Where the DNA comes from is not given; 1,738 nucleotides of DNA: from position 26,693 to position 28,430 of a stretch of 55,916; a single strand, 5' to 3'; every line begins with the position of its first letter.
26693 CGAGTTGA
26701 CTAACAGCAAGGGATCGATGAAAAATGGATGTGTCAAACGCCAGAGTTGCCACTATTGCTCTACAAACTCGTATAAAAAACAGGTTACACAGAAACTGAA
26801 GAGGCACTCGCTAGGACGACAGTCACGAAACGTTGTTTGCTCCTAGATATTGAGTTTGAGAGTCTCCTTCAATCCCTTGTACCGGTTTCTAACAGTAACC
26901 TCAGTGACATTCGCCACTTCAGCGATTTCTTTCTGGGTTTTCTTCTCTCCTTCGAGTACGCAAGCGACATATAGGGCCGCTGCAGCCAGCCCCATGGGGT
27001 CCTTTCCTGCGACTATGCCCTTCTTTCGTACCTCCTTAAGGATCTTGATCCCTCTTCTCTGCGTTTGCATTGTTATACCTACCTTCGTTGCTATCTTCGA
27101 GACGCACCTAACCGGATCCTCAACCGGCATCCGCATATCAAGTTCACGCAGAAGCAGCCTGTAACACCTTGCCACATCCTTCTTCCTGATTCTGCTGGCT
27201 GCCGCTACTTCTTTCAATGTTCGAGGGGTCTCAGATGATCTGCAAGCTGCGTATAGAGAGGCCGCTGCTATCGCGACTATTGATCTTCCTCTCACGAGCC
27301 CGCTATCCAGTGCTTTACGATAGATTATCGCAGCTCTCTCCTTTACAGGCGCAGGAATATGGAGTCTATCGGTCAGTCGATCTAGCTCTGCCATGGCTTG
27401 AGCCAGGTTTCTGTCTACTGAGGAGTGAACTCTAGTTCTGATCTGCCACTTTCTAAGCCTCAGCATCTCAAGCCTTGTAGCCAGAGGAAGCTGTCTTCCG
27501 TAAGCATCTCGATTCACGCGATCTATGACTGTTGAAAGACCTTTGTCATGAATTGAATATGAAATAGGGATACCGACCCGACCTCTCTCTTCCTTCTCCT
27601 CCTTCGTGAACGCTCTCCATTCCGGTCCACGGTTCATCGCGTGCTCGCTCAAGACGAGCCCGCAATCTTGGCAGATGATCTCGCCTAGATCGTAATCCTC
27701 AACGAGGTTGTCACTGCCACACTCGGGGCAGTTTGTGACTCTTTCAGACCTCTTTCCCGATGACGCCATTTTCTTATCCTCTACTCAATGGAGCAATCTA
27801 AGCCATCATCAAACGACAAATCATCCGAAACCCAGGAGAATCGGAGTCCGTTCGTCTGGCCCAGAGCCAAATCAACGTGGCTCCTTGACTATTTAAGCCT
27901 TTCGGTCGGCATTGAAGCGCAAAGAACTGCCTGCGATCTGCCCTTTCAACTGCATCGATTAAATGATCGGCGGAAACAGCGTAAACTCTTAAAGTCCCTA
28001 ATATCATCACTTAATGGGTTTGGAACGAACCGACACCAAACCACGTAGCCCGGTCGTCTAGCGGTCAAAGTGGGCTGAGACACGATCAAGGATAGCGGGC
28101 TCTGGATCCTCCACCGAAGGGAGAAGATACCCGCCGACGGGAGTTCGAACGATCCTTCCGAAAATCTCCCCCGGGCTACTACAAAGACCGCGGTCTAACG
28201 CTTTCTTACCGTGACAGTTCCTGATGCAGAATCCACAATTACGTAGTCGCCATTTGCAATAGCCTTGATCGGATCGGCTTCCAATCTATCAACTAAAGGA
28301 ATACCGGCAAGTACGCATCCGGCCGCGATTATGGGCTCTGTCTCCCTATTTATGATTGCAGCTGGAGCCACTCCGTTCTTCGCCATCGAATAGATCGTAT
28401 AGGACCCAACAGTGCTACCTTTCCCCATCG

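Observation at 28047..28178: tRNA-Gln(CUG) gene interrupted by three introns, each drawable as a bulge-helix-bulge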

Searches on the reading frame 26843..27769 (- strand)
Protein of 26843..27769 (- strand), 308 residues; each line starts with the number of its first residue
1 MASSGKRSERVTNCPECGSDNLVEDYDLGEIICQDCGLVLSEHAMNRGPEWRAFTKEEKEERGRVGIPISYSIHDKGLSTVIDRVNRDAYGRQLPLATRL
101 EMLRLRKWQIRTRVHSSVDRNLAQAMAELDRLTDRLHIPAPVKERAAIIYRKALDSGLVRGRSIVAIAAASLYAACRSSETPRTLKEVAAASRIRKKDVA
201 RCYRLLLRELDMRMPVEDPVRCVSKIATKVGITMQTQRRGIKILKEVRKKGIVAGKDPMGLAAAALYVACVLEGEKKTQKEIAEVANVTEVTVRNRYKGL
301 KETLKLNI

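Call 8: find_encoding_contigs(protein=window:26843-27769:-, flank=3000, max_places=10)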
Protein window:26843-27769:- (308 aa): 13 contigs read that carry it; 10 places shown.
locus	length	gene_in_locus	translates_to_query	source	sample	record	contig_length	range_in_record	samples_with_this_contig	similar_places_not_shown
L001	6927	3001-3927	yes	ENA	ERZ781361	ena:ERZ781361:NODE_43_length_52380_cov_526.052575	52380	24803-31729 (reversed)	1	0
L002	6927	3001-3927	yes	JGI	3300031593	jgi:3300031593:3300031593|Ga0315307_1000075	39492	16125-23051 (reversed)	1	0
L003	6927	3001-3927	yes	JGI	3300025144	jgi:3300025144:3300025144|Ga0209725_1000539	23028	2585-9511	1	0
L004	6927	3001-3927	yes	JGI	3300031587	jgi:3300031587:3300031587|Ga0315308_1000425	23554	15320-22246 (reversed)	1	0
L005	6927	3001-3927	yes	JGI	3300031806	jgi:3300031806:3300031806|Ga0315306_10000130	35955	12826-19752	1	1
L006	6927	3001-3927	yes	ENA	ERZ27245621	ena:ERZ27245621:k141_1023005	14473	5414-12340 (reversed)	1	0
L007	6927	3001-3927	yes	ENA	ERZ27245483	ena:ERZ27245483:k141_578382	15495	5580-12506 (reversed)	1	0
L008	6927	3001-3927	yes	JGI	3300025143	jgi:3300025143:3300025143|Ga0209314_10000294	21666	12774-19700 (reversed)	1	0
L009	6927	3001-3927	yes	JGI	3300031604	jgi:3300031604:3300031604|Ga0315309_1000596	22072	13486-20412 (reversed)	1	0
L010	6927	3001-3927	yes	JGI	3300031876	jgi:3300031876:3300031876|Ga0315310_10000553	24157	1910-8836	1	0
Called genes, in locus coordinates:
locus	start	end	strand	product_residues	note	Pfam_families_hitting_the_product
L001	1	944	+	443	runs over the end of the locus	PF20695:UbiD_N, PF01977:UbiD, PF20696:UbiD_C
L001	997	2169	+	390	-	PF04412:AcnX, PF28403:AcnX_2nd, PF28406:AcnX_3rd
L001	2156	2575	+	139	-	PF01989:AcnX_swivel_put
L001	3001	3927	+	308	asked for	PF08271:Zn_Ribbon_TF, PF00382:TFIIB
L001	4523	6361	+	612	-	PF02730:AFOR_N, PF01314:AFOR_C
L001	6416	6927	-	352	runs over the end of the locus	PF01208:URO-D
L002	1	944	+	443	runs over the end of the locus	PF20695:UbiD_N, PF01977:UbiD, PF20696:UbiD_C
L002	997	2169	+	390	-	PF04412:AcnX, PF28403:AcnX_2nd, PF28406:AcnX_3rd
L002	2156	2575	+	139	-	PF01989:AcnX_swivel_put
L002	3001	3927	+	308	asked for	PF08271:Zn_Ribbon_TF, PF00382:TFIIB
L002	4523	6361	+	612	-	PF02730:AFOR_N, PF01314:AFOR_C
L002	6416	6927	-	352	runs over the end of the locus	PF01208:URO-D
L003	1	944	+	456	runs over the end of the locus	PF20695:UbiD_N, PF01977:UbiD, PF20696:UbiD_C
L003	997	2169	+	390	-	PF04412:AcnX, PF28403:AcnX_2nd, PF28406:AcnX_3rd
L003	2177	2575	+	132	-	PF01989:AcnX_swivel_put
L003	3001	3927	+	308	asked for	PF08271:Zn_Ribbon_TF, PF00382:TFIIB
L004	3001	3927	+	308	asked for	PF08271:Zn_Ribbon_TF, PF00382:TFIIB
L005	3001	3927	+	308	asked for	PF08271:Zn_Ribbon_TF, PF00382:TFIIB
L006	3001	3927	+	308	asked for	PF08271:Zn_Ribbon_TF, PF00382:TFIIB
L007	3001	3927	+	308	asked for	PF08271:Zn_Ribbon_TF, PF00382:TFIIB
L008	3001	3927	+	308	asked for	PF08271:Zn_Ribbon_TF, PF00382:TFIIB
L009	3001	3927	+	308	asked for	PF08271:Zn_Ribbon_TF, PF00382:TFIIB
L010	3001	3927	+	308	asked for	PF08271:Zn_Ribbon_TF, PF00382:TFIIB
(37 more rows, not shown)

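Call 10: find_related_loci(query=window:26843-27769:-, collection=genome_contigs, flank=6000)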
Query window:26843-27769:- (308 aa) in genome_contigs; peptide patterns used: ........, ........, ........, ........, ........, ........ (x = any residue, [..] = any of these).
600 stretches matched a pattern (row limit reached: there are more); 461 encode a relative of the query (tblastn E <= 1e-3); the best 80 are kept; 80 distinct loci.
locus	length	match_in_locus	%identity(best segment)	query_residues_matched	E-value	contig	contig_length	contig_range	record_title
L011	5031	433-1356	87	1-308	3e-179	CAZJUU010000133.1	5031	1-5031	MAG TPA_asm: uncultured Candidatus Bathyarchaeia archaeon isolate binchicken_co124_324 genome assembly, contig: NODE_179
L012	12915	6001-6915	87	4-308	2e-174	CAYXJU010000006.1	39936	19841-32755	MAG TPA_asm: uncultured Candidatus Bathyarchaeia archaeon isolate SRP098346_co1_293 genome assembly, contig: NODE_566_le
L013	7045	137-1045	88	6-308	2e-173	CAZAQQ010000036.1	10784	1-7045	MAG TPA_asm: uncultured Candidatus Bathyarchaeia archaeon isolate SRP231805_co2_279 genome assembly, contig: NODE_4995_l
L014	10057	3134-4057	86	1-308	3e-173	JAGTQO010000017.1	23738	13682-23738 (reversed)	MAG: Candidatus Bathyarchaeota archaeon isolate QZM_A2_bin_35 QZM_A2_bin_35_scaffold_1181_curated, whole genome shotgun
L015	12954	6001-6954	86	1-308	3e-173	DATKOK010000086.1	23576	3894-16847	MAG TPA_asm: Candidatus Methylomirabilota bacterium isolate SMAG_U14762 k141_5472709, whole genome shotgun sequence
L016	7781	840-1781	86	1-308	7e-173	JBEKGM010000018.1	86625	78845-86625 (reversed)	MAG: Candidatus Bathyarchaeia archaeon isolate SPRUCE 253 SPRUCE_253_18, whole genome shotgun sequence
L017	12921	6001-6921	86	2-308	1e-172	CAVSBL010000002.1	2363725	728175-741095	MAG: Candidatus Bathyarchaeota archaeon isolate MFD04408.bin.2.179 genome assembly, contig: contig_12384, whole genome s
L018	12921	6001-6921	86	2-308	2e-172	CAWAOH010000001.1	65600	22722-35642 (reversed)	MAG: Candidatus Bathyarchaeota archaeon isolate MFD03726.bin.2.75 genome assembly, contig: contig_101584, whole genome s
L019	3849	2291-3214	85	1-308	1e-178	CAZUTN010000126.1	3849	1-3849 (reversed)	MAG TPA_asm: uncultured Candidatus Bathyarchaeia archaeon isolate binchicken_co252_10 genome assembly, contig: NODE_2759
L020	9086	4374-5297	84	1-308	1e-171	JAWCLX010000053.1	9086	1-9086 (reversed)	MAG: Candidatus Bathyarchaeia archaeon isolate JZ-2_201705_bins_25 JZ-2_201705_bins_25_scaffold_53, whole genome shotgun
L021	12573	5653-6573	85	2-308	2e-171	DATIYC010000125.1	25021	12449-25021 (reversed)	MAG TPA_asm: Candidatus Acidiferrales bacterium isolate SMAG_U15265 k141_3005033, whole genome shotgun sequence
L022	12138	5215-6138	83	1-308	4e-171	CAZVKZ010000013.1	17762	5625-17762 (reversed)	MAG TPA_asm: uncultured Candidatus Bathyarchaeia archaeon isolate binchicken_co10_289 genome assembly, contig: NODE_1727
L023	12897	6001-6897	88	10-308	3e-171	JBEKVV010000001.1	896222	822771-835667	MAG: Candidatus Bathyarchaeia archaeon isolate SPRUCE 612 SPRUCE_612_1, whole genome shotgun sequence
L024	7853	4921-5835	81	2-306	5e-171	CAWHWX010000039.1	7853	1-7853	MAG: Candidatus Bathyarchaeota archaeon isolate MFD02248.bin.2.124 genome assembly, contig: contig_72616, whole genome s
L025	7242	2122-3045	83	1-308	3e-171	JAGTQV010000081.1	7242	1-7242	MAG: Candidatus Bathyarchaeota archaeon isolate QZM_B1_bin_58 QZM_B1_bin_58_scaffold_11315_curated, whole genome shotgun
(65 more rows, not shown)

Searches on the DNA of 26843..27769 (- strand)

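Call 48: build_rna_model(alignment_id=A2, structure=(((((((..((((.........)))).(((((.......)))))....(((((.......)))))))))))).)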
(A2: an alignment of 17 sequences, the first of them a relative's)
Model R1 built from alignment A2 (17 sequences, 73 columns); structure: as given.
model positions 73; base pairs 21; branch points 2; effective number of sequences 1.42; information 0.773 bits per position. Calibrated on 0.2 Mb of random sequence (short: E-values are rough).
structure used (alignment columns):
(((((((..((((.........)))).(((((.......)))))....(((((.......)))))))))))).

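Call 49: search_with_rna_model(model_id=R1, source=window, filters=off, max_evalue=10, show_alignments=3)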
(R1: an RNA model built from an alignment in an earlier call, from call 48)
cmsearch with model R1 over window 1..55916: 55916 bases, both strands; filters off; matches with E-value up to 10: 15.
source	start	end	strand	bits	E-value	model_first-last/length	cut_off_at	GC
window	28089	28178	+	18.2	0.0064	1-73/73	no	0.6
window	46950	47007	+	10.5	1.1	1-73/73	no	0.53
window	23339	23406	+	9.9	1.6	1-73/73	no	0.63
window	7908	7923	-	9.6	1.9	1-73/73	no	0.56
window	27827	27900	-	9.3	2.4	1-73/73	no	0.53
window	29846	29882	-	8.9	3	1-73/73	no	0.41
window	55369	55395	+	8.5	4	1-73/73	no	0.48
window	25886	25970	-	8.1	5.1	1-73/73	no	0.51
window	30265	30284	+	8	5.5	1-73/73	no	0.7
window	16309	16319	-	7.9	5.9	1-73/73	no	0.73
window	37216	37234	+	7.7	7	1-73/73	no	0.63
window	13840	13896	-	7.6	7.2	1-73/73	no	0.56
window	28046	28101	-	7.5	7.5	1-73/73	no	0.59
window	47645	47670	+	7.4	8.2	1-73/73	no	0.65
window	28185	28197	+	7.1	9.9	1-73/73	no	0.62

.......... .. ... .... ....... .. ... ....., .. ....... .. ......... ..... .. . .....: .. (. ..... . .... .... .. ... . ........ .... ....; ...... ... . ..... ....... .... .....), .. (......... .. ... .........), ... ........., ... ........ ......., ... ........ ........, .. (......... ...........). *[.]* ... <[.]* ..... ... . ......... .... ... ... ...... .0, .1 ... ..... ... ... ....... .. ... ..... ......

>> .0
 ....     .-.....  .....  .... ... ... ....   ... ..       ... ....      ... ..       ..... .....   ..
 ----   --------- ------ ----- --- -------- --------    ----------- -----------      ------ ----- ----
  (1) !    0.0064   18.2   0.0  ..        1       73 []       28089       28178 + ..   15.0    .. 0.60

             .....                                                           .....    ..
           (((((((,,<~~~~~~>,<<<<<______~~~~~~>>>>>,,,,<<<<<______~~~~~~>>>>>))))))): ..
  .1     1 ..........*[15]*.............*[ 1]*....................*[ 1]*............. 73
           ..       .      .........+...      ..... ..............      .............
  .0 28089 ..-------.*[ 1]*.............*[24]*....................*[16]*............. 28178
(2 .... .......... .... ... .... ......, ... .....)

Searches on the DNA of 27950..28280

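Call 5: search_rna_families(source=window, start=27950, end=28280, threshold=evalue, max_evalue=10, show_alignments=3)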
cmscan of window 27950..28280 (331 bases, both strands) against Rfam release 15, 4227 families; matches with E-value up to 10: 1.
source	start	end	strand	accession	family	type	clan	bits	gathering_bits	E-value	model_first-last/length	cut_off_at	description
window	27981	28132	+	RF02157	NPPA-AS1_2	Gene; lncRNA;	-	16.5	60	2.3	1-150/150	no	NPPA antisense RNA 1 conserved region 2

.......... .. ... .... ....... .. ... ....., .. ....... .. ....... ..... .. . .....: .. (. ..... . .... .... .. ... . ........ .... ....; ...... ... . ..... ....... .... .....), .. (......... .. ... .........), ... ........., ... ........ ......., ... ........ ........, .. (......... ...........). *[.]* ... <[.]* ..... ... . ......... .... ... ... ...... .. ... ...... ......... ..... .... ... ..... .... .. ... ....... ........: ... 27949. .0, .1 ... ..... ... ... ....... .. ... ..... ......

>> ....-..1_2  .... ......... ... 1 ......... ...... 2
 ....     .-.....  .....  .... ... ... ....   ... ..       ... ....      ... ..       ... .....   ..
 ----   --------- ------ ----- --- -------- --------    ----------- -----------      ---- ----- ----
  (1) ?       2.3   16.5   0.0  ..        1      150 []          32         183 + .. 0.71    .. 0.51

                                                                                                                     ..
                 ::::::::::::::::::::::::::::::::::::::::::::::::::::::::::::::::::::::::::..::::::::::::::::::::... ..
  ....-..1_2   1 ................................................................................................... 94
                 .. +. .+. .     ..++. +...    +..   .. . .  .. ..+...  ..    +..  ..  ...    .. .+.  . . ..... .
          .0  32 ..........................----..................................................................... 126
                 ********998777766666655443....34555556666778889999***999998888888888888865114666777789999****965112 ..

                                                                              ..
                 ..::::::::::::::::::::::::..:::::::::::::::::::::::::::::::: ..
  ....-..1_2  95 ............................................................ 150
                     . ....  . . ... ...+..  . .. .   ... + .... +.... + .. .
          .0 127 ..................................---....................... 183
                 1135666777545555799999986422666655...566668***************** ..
